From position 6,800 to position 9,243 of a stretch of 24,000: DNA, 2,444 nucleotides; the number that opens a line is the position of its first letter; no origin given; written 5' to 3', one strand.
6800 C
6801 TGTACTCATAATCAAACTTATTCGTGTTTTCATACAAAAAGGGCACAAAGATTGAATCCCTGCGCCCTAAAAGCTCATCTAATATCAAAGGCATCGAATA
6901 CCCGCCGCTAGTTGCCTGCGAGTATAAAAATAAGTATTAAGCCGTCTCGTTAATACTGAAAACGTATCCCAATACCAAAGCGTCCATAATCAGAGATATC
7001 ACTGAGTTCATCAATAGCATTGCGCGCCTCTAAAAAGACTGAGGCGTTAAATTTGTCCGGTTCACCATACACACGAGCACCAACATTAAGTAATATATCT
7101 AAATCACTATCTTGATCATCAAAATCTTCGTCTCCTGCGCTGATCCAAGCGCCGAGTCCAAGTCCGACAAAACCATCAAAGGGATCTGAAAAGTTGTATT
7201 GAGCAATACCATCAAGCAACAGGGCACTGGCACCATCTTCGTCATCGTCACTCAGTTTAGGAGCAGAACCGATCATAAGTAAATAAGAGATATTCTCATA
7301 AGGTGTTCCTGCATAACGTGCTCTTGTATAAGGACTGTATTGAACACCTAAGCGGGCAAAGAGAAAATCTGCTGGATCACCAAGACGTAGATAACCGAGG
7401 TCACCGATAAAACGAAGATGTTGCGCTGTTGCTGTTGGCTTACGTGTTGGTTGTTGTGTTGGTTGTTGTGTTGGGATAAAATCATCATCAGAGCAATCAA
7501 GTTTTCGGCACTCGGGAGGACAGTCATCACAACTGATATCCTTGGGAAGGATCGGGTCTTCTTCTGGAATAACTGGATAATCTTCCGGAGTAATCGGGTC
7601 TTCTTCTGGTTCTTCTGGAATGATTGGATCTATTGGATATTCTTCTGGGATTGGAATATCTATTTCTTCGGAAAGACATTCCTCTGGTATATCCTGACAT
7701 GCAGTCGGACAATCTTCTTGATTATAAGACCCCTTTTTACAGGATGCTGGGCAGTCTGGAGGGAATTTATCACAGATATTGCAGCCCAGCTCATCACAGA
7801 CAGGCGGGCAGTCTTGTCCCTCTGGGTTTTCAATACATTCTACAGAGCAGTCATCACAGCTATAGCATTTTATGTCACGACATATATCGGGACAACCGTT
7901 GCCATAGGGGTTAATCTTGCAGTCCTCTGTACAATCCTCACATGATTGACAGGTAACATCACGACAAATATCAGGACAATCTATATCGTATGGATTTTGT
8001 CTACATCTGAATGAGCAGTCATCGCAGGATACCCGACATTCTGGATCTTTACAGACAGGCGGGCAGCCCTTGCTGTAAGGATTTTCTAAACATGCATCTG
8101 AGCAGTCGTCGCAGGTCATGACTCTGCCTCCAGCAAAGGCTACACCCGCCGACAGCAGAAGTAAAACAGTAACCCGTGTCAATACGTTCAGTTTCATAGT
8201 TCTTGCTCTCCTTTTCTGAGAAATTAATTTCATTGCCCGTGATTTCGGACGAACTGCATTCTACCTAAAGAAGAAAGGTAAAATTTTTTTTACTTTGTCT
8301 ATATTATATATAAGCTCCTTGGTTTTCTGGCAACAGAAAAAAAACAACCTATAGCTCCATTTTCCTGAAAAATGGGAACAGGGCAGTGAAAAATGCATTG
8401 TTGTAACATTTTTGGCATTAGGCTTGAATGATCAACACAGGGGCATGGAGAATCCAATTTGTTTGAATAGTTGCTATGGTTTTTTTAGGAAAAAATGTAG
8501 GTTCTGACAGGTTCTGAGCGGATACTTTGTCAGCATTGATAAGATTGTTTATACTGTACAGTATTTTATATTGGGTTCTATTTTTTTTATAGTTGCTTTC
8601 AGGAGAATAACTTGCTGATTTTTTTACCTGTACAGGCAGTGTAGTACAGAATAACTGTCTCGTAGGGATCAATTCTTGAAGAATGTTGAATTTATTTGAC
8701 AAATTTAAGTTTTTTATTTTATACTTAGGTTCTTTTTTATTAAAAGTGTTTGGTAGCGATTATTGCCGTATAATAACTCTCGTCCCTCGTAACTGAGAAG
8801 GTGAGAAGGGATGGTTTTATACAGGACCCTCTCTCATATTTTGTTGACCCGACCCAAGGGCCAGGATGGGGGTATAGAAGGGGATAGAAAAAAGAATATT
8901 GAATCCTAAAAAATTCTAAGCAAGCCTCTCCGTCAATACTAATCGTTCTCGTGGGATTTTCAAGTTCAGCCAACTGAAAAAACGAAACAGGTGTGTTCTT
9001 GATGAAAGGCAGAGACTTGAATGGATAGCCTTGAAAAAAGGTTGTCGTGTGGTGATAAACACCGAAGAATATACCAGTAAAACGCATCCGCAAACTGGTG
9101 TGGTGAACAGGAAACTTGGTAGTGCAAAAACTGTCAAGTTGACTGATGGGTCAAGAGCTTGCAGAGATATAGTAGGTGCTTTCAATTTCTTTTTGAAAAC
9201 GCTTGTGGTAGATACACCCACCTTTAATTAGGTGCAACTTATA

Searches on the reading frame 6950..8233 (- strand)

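Call 8: search_protein_families(library=pfam, proteins=[window:6950-8233:-], max_evalue=0.01)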
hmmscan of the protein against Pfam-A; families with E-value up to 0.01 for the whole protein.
window:6950-8233:- (427 aa): 0 families

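Call 11: search_protein_families(library=pfam, proteins=[window:6950-8233:-], max_evalue=10)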
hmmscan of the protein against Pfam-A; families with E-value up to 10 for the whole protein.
window:6950-8233:- (427 aa): 1 family
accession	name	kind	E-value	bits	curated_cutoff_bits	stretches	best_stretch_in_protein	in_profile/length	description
PF04886.17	PT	-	0.1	12.6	26.2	1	254-267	10-23/36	PT disordered repeat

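Call 12: search_protein_families(library=ncbifam, proteins=[window:6950-8233:-], max_evalue=1)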
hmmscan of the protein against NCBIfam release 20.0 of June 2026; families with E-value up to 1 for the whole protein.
window:6950-8233:- (427 aa): 0 families

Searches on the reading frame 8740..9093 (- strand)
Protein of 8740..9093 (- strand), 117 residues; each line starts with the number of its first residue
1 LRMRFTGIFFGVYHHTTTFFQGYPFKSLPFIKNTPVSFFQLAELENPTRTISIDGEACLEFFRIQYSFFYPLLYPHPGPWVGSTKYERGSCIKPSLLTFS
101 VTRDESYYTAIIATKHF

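Call 8: search_protein_families(library=pfam, proteins=[window:8740-9093:-], max_evalue=0.01)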
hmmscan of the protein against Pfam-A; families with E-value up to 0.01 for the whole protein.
window:8740-9093:- (117 aa): 0 families
